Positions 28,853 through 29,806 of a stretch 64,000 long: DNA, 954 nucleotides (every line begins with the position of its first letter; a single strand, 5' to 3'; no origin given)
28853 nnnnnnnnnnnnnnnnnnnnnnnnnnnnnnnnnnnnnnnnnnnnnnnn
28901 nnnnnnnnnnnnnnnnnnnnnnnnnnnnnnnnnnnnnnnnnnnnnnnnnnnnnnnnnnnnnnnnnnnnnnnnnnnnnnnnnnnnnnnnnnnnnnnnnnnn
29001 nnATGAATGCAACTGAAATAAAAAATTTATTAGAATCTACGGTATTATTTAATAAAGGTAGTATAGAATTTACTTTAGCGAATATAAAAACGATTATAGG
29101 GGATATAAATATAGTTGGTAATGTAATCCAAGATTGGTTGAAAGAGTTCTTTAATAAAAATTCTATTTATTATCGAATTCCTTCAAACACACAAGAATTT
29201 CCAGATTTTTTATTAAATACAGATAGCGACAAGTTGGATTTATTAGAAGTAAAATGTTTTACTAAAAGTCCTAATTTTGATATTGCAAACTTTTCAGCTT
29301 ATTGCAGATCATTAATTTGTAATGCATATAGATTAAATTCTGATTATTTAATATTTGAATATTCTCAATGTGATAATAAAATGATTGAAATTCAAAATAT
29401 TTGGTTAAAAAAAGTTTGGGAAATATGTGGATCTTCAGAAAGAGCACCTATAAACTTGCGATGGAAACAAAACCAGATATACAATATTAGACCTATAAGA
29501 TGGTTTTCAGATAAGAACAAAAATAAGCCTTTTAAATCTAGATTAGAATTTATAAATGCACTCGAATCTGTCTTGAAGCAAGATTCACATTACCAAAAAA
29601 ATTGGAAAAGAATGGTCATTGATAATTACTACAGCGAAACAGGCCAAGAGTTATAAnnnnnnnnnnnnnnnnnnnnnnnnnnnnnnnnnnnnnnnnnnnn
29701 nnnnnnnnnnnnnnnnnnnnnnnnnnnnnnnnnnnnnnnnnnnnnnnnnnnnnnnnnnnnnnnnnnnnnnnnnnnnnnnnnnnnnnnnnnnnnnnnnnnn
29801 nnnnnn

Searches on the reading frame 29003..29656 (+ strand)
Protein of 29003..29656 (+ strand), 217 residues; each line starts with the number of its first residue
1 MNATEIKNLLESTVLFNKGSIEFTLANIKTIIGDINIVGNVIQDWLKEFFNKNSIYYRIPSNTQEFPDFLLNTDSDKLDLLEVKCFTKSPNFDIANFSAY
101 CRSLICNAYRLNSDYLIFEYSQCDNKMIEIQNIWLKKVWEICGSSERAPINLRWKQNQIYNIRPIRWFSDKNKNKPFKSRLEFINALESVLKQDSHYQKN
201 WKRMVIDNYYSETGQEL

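Call 102: search_protein_families(library=pfam, proteins=[window:29003-29656:+], max_evalue=0.0001)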
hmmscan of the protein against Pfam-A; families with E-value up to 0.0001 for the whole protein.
window:29003-29656:+ (217 aa): 1 family
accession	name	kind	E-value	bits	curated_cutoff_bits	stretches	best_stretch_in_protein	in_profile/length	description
PF09564.16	RE_NgoBV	-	2.9e-48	164.8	25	1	7-211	10-220/238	NgoBV restriction endonuclease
